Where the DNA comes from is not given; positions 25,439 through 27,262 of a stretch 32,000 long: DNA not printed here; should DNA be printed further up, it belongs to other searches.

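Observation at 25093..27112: Membrane-anchored wHTH protein + oversized Cas4-like Fe-S nuclease: candidate uncharacterised defence module next to a type III R-M system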

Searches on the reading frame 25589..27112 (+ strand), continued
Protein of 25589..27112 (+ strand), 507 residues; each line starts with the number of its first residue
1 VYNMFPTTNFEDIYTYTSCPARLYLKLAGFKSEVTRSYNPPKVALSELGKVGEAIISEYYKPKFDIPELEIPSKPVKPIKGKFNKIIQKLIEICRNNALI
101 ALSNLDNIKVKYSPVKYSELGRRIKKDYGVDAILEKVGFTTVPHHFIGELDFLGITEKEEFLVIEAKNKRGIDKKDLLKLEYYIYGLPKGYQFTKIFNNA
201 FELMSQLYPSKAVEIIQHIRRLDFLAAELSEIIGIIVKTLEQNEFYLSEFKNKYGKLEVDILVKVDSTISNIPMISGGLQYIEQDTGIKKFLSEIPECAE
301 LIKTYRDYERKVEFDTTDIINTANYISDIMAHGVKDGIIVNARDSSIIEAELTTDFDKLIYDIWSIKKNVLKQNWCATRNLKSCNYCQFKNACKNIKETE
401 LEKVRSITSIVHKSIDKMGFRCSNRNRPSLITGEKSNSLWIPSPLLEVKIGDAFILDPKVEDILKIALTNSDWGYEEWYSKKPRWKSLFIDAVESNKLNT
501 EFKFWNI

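Call 35: find_related_loci(query=A1, collection=genome_contigs, flank=10000)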
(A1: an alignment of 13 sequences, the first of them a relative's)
Query A1 (507 aa) in genome_contigs; peptide patterns used: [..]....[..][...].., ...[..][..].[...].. (x = any residue, [..] = any of these).
14 stretches matched a pattern; 2 encode a relative of the query (tblastn E <= 1e-3); 2 distinct loci.
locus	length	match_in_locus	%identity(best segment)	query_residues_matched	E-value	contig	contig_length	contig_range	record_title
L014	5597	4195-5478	40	3-432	4e-97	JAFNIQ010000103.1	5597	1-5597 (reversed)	MAG: Candidatus Brockarchaeota archaeon isolate GD2_1 GD2_1_scaffold_8341_curated, whole genome shotgun sequence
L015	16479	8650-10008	35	3-507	3e-82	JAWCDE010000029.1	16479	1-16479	MAG: Thermoproteota archaeon isolate JZ-1_201912_bins_38 JZ-1_201912_bins_38_scaffold_29, whole genome shotgun sequence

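Call 36: find_related_loci(query=A1, collection=viral_contigs, flank=10000)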
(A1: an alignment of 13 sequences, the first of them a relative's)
Query A1 (507 aa) in viral_contigs; peptide patterns used: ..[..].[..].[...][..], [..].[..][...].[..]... (x = any residue, [..] = any of these).
72 stretches matched a pattern, but none encodes a relative of the query by tblastn (E <= 1e-3).

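Call 37: find_related_loci(query=A1, collection=metagenome_contigs, flank=10000)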
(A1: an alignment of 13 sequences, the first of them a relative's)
Query A1 (507 aa) in metagenome_contigs; peptide patterns used: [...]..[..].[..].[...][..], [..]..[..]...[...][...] (x = any residue, [..] = any of these).
92 stretches matched a pattern; 6 encode a relative of the query (tblastn E <= 1e-3); 6 distinct loci.
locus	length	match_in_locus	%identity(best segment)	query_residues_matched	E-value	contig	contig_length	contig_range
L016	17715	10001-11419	40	4-505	2e-111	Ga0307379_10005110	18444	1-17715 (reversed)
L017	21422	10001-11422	40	4-507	1e-107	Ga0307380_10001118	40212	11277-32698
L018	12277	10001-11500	37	6-507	3e-103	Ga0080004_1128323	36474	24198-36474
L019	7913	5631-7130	37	6-507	2e-103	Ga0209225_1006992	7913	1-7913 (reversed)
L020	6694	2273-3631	35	3-507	1e-81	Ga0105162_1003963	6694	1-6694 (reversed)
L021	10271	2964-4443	35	6-507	5e-84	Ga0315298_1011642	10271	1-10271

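Call 40: search_protein_families(library=pfam, proteins=[L006:7070-7723:+, L016:9383-9925:+, L017:12130-12678:+, L017:11452-12123:+, L018:9303-9875:+, L018:8657-9199:+, L012:36-689:+, L012:2624-3367:+, L014:2812-4008:+, L021:570-2531:+], max_evalue=0.1)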
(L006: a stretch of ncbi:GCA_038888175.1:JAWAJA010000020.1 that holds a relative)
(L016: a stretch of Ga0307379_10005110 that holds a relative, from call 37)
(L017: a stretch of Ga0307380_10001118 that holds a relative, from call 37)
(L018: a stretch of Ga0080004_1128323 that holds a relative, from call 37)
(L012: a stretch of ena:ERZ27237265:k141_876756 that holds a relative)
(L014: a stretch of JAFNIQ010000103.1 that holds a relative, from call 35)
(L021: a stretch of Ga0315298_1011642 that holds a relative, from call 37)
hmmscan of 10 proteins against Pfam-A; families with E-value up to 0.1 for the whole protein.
L006:7070-7723:+ (217 aa): 0 families

L016:9383-9925:+ (180 aa): 3 families
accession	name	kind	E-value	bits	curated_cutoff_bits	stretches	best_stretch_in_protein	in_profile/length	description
PF13482.12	RNase_H_2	-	7.2e-10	39.5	22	1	4-108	1-95/165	RNase_H superfamily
PF10108.15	DNA_pol_B_exo2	-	2.9e-07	30.8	24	1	30-159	25-161/213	Predicted 3'-5' exonuclease related to the exonuclease domain of PolB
PF03104.25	DNA_pol_B_exo1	-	0.00038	20.4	23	1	33-92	136-190/242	DNA polymerase family B, exonuclease domain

L017:12130-12678:+ (182 aa): 7 families
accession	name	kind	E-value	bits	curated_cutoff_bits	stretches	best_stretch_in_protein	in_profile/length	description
PF13482.12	RNase_H_2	-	1e-10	42.2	22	1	4-148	1-133/165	RNase_H superfamily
PF10108.15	DNA_pol_B_exo2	-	2.5e-07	31.1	24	1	31-172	26-173/213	Predicted 3'-5' exonuclease related to the exonuclease domain of PolB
PF03104.25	DNA_pol_B_exo1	-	0.0032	17.4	23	1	35-89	136-186/242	DNA polymerase family B, exonuclease domain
PF15942.10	DUF4751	-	0.01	16.3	25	1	115-165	69-113/121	Domain of unknown function (DUF4751)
PF03337.18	Pox_F12L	-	0.01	14.5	25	1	35-80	246-290/648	Poxvirus F12L protein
PF01612.26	DNA_pol_A_exo1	-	0.024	14.9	23.6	1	4-94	23-95/173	3'-5' exonuclease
PF08127.18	Propeptide_C1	-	0.061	13.8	32.7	0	53-74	6-23/40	Peptidase family C1 propeptide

L017:11452-12123:+ (223 aa): 2 families
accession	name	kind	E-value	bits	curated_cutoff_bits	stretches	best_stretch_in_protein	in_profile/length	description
PF03104.25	DNA_pol_B_exo1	-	0.011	15.6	23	1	51-115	124-185/242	DNA polymerase family B, exonuclease domain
PF01612.26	DNA_pol_A_exo1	-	0.025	14.8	23.6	1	10-146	9-132/173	3'-5' exonuclease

L018:9303-9875:+ (190 aa): 2 families
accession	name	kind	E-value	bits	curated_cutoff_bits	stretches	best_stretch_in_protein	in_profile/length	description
PF02887.21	PK_C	-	3.9e-07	30.6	28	1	26-151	3-112/114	Pyruvate kinase, alpha/beta domain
PF00291.31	PALP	-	0.027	14.2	35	1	32-86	48-102/295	Pyridoxal-phosphate dependent enzyme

L018:8657-9199:+ (180 aa): 4 families
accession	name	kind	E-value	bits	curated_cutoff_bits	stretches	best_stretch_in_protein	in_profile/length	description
PF12724.12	Flavodoxin_5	-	1.5e-09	38.8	27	1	5-74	1-69/145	Flavodoxin domain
PF00258.30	Flavodoxin_1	-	2.1e-09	38.1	25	1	6-130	1-120/143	Flavodoxin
PF12641.12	Flavodoxin_3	-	8.2e-06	26.2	27.5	1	5-55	1-47/160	Flavodoxin domain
PF03358.20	FMN_red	-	0.064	13.3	24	0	10-48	11-48/152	NADPH-dependent FMN reductase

L012:36-689:+ (217 aa): 4 families
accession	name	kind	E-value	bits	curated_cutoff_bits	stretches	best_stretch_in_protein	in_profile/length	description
PF13281.12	MAP3K_TRAF_bd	-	0.026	14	24.1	1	114-184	306-368/371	MAP3K TRAFs-binding domain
PF13758.11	Prefoldin_3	-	0.039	14.5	23.4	1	61-111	5-59/99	Prefoldin subunit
PF21186.2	DUF6852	-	0.041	15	27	0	146-193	7-53/71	Domain of unknown function (DUF6852)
PF08807.15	DUF1798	-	0.05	14.2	25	0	167-203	13-47/108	Bacterial domain of unknown function (DUF1798)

L012:2624-3367:+ (247 aa): 0 families

L014:2812-4008:+ (398 aa): 1 family
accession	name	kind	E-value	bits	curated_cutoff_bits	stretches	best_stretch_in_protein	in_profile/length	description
PF09376.16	NurA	-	0.0059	16.6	21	1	119-151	71-103/254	NurA domain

L021:570-2531:+ (653 aa): 3 families
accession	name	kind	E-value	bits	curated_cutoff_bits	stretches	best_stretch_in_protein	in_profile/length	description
PF01841.26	Transglut_core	-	1.4e-14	54.8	23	1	405-506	8-107/108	Transglutaminase-like superfamily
PF00797.23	Acetyltransf_2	-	0.0039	17.4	22.8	1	419-512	18-109/240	N-acetyltransferase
PF04473.18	DUF553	-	0.062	13.2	20.5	0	424-475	28-85/140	Transglutaminase-like domain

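Call 41: search_protein_families(library=padloc, proteins=[L006:7070-7723:+, L016:9383-9925:+, L017:6485-8635:+, L017:8636-9616:+, L006:9420-10277:+, L014:1271-2800:+, L014:2812-4008:+, L021:570-2531:+, L021:4765-6588:-, L016:12463-14511:-], max_evalue=0.01)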
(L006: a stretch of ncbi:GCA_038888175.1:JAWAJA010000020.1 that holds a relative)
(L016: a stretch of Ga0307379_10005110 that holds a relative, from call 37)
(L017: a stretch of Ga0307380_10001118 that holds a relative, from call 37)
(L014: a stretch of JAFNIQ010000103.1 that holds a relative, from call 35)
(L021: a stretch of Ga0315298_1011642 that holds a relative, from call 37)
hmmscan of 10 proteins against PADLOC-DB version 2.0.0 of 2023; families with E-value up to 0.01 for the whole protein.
L006:7070-7723:+ (217 aa): 0 families

L016:9383-9925:+ (180 aa): 1 family
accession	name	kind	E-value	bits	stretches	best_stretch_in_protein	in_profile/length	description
PDLC01247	DEDDh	-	2.7e-05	22.9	1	4-24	1-21/139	"CAS-I,CAS-II,CAS-III,CAS-IV,CAS-V,CAS-VI; associated"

L017:6485-8635:+ (716 aa): 4 families
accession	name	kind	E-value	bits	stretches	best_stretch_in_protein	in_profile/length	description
PDLC02428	PprPIWI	-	8.3e-22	75.7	1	210-703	242-652/666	-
PDLC02397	pAgo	-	1.2e-18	65.3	1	282-708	209-571/578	-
PDLC02383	pAgo_II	-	3e-09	33.5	1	504-680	566-726/767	Class II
PDLC02382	pAgo_II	-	1e-08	32.2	1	471-690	553-755/782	Class II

L017:8636-9616:+ (326 aa): 10 families
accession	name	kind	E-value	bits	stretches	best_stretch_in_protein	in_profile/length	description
PDLC00943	Cas4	-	4.4e-08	31.3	1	145-265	51-174/180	CRISPR-associated protein Cas4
PDLC01250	Cas4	-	1.8e-07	29.6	1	142-265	46-163/168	"CAS-I,CAS-II,CAS-III,CAS-IV,CAS-V,CAS-VI; acquisition_associated"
PDLC00944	Cas4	-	6.6e-06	24.4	1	146-265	51-172/177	Cas4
PDLC00945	Cas4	-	1.6e-05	23.1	1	154-267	64-176/178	"CRISPR-associated protein Cas4, subtype PREFRAN"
PDLC02410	Aga_Cas4-like_Nuc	-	3.8e-05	21.6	1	149-258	125-223/255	Class II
PDLC02083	Cas4_II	-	0.00017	20.1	1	157-268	73-182/186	-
PDLC02034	Cas4d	-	0.00094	16.9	1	153-267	66-178/192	-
PDLC00059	DruK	-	0.0012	16.1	1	158-203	125-175/326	PD-(D/E)XK nuclease superfamily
PDLC02405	Aga_Cas4-like_Nuc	-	0.0014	16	1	154-235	136-216/270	Class II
PDLC00060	DruK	-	0.0015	16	1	158-213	142-201/347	PD-(D/E)XK nuclease superfamily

L006:9420-10277:+ (285 aa): 0 families

L014:1271-2800:+ (509 aa): 9 families
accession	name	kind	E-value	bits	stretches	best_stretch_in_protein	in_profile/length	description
PDLC04140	mad8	-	2.2e-14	51.7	1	175-494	27-289/314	mads_8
PDLC01055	HerA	-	3.7e-10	37.2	2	171-213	153-196/532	Type III coevolved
PDLC04102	HerA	-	2.2e-08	30.9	1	339-435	453-551/654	-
PDLC04105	HerA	-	5.1e-08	29.9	2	172-224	163-214/576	-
PDLC04107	HerA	-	0.0013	15.8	1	174-241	168-235/306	-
PDLC04097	HerA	-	0.0013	15.4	1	172-191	157-176/618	-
PDLC02185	HerA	-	0.0039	14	0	173-224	162-212/585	-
PDLC04103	HerA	-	0.0044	13.4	0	176-214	173-210/579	-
PDLC04100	HerA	-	0.0075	13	0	173-231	161-218/580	-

L014:2812-4008:+ (398 aa): 0 families

L021:570-2531:+ (653 aa): 0 families

L021:4765-6588:- (607 aa): 25 families
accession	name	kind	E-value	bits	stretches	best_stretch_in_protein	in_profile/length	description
PDLC04155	HEC-06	-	2.9e-95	317.9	1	8-604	4-560/562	-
PDLC04154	HEC-06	-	6.9e-92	306.9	1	9-605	7-567/569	-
PDLC04157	HEC-06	-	5.7e-84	280.7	1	8-603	6-556/558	-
PDLC02687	Orf5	-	1.6e-79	266.1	1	13-575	5-534/543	Orf5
PDLC02700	Orf5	-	5.3e-74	247.9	1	16-598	3-553/555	Orf5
PDLC02693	Orf5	-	2.3e-58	196.5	1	31-602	15-542/543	Orf5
PDLC04156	HEC-06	-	1.8e-47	160.2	1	30-594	26-554/562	-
PDLC02698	Orf5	-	1.5e-44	150.7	1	9-594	3-565/573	Orf5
PDLC02695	Orf5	-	6.3e-38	128.5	1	9-594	3-595/601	Orf5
PDLC02691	Orf5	-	1.5e-35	120.8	1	9-598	3-577/579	Orf5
PDLC02686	Orf5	-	1.1e-32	111.3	1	19-602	13-566/566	Orf5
PDLC02701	Orf5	-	1.6e-28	97.6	1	15-598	9-592/596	Orf5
PDLC02692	Orf5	-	2.2e-27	94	2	244-595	181-551/558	Orf5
PDLC02690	Orf5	-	6.7e-20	69.4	2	225-592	160-521/531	Orf5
PDLC02699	Orf5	-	1.1e-18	65.2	1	30-559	6-505/530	Orf5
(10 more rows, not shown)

L016:12463-14511:- (682 aa): 1 family
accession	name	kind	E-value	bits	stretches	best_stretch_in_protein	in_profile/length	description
PDLC01887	CARF4--CARF_PDDEXK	-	1.9e-05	22.4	1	526-646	157-259/285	-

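Call 53: search_protein_families(library=pfam, proteins=[L015:7947-8441:+], max_evalue=0.01)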
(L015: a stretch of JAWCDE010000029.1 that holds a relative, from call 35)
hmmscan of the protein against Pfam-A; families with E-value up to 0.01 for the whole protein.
L015:7947-8441:+ (164 aa): 4 families
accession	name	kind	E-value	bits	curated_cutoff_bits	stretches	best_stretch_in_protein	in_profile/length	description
PF11026.13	DUF2721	-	0.0014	19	28.3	1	45-143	27-124/129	Protein of unknown function (DUF2721)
PF20990.2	DUF2207_C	-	0.0022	18.2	33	1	32-152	78-201/247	Predicted membrane protein (DUF2207) C-terminal domain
PF06687.17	SUR7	-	0.0029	17.7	29.6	1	90-140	113-162/201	SUR7/PalI family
PF07332.16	Phage_holin_3_6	-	0.0094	16.4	28.4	0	90-138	45-90/116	Putative Actinobacterial Holin-X, holin superfamily III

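Call 75: search_dna_similar(query=window:25589-27112:+, collection=phages, mode=protein, max_evalue=0.001, max_rows=10)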
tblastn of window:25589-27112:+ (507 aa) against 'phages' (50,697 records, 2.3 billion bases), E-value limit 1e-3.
No match.

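Call 76: search_dna_similar(query=window:25589-27112:+, collection=plasmids, mode=protein, max_evalue=0.001, max_rows=10)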
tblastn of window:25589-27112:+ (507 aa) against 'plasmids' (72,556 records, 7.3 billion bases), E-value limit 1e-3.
No match.

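Call 78: search_protein_families(library=pfam, proteins=[P0020, P0023, P0026, P0029, P0030, P0032, P0034, P0036, P0037, P0043], max_evalue=0.01)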
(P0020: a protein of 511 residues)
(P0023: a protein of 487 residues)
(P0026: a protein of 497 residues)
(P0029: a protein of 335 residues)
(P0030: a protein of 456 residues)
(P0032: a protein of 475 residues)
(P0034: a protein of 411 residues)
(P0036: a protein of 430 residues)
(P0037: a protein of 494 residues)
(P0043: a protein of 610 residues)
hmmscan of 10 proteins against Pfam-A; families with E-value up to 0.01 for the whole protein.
P0020 (511 aa): 2 families
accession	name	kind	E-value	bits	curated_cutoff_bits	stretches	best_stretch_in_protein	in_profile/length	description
PF01930.23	Cas_Cas4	-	5.2e-06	27.1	22.7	0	358-416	100-158/160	Domain of unknown function DUF83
PF12705.13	PDDEXK_1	-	1.3e-05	25.7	22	1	137-416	102-246/247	PD-(D/E)XK nuclease superfamily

P0023 (487 aa): 1 family
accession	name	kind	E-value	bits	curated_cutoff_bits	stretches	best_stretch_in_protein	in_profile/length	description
PF12705.13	PDDEXK_1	-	8.3e-05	23.1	22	1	150-373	122-247/247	PD-(D/E)XK nuclease superfamily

P0026 (497 aa): 1 family
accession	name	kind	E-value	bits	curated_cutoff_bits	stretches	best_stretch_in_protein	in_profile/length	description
PF12705.13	PDDEXK_1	-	0.0021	18.5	22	0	143-380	120-246/247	PD-(D/E)XK nuclease superfamily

P0029 (335 aa): 1 family
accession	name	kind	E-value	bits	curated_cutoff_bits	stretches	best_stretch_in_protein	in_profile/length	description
PF12705.13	PDDEXK_1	-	0.0053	17.2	22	0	15-221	125-247/247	PD-(D/E)XK nuclease superfamily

P0030 (456 aa): 3 families
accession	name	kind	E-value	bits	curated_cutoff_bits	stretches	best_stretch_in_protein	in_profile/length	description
PF01930.23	Cas_Cas4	-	1.9e-06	28.5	22.7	0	259-292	126-159/160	Domain of unknown function DUF83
PF12705.13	PDDEXK_1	-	0.00035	21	22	1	10-292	3-247/247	PD-(D/E)XK nuclease superfamily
PF13366.12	PDDEXK_3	-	0.0052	17.6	22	0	160-211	55-102/117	PD-(D/E)XK nuclease superfamily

P0032 (475 aa): 1 family
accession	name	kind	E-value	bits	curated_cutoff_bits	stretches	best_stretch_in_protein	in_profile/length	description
PF01930.23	Cas_Cas4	-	7.6e-05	23.3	22.7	0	163-204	52-91/160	Domain of unknown function DUF83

P0034 (411 aa): 2 families
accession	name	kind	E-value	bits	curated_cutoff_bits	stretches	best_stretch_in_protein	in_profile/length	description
PF01930.23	Cas_Cas4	-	8.9e-06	26.3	22.7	1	217-274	100-158/160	Domain of unknown function DUF83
PF12705.13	PDDEXK_1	-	8.7e-05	23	22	1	105-275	83-247/247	PD-(D/E)XK nuclease superfamily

P0036 (430 aa): 0 families

P0037 (494 aa): 0 families

P0043 (610 aa): 2 families
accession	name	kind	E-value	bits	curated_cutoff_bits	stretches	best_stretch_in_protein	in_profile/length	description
PF12705.13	PDDEXK_1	-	2e-07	31.6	22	1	218-456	120-247/247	PD-(D/E)XK nuclease superfamily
PF01930.23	Cas_Cas4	-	3.5e-05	24.4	22.7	0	234-278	53-96/160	Domain of unknown function DUF83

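Call 88: search_protein_families(library=ncbifam, proteins=[L016:9383-9925:+, L017:12130-12678:+, L006:7070-7723:+, L017:11452-12123:+, L016:8643-9380:+, P0004, P0005, P0013], max_evalue=0.1)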
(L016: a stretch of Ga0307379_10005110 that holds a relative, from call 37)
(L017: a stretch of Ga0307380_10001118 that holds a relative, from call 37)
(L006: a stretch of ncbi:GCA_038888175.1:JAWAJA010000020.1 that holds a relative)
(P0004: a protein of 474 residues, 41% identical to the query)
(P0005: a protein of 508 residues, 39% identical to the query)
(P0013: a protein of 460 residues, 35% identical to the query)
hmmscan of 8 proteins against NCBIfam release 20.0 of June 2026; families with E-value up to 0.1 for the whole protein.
L016:9383-9925:+ (180 aa): 6 families
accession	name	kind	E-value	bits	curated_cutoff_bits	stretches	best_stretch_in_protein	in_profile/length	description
NF006615.0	PRK09182.1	subfamily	0.00061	18.6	207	1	3-30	52-79/307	3'-5' exonuclease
NF006601.0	PRK09145.1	equivalog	0.0047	16.4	189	1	4-23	32-51/207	3'-5' exonuclease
NF011539.0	PRK14975.1-3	equivalog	0.0062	14.9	640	1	4-79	69-138/628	bifunctional 3'-5' exonuclease/DNA polymerase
NF006602.0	PRK09146.1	subfamily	0.012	15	266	1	5-25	51-71/239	3'-5' exonuclease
NF004421.0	PRK05762.1-2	equivalog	0.075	11.3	570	1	35-87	207-256/795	DNA polymerase II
NF003765.0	PRK05359.1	equivalog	0.078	12.4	106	0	4-23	9-28/189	oligoribonuclease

L017:12130-12678:+ (182 aa): 2 families
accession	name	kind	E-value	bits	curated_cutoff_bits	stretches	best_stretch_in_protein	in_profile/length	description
NF011539.0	PRK14975.1-3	equivalog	0.0033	15.8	640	1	4-81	69-139/628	bifunctional 3'-5' exonuclease/DNA polymerase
NF004421.0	PRK05762.1-2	equivalog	0.0046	15.3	570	1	16-87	188-255/795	DNA polymerase II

L006:7070-7723:+ (217 aa): 0 families

L017:11452-12123:+ (223 aa): 0 families

L016:8643-9380:+ (245 aa): 0 families

P0004 (474 aa): 2 families
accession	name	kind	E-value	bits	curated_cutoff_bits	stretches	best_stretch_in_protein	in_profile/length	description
TIGR04085.1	rSAM_more_4Fe4S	domain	0.047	14.1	27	0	328-374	35-83/93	SPASM domain-containing protein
NF003270.0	PRK04247.1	equivalog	0.052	12.6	216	1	146-188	159-200/250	endonuclease NucS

P0005 (508 aa): 2 families
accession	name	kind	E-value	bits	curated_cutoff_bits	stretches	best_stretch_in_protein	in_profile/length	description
TIGR00372.1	cas4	equivalog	2.1e-07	30.9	65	2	335-397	115-179/180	CRISPR-associated protein Cas4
NF003270.0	PRK04247.1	equivalog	0.0034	16.5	216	1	148-199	158-207/250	endonuclease NucS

P0013 (460 aa): 3 families
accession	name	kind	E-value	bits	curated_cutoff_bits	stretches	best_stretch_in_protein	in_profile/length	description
TIGR00372.1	cas4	equivalog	9.1e-07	28.9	65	1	147-197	66-121/180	CRISPR-associated protein Cas4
NF003270.0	PRK04247.1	equivalog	0.0028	16.8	216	1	149-196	158-203/250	endonuclease NucS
TIGR02524.1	dot_icm_DotB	equivalog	0.015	14.5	463.3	1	321-411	263-342/358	Dot/Icm type IV secretion system ATPase DotB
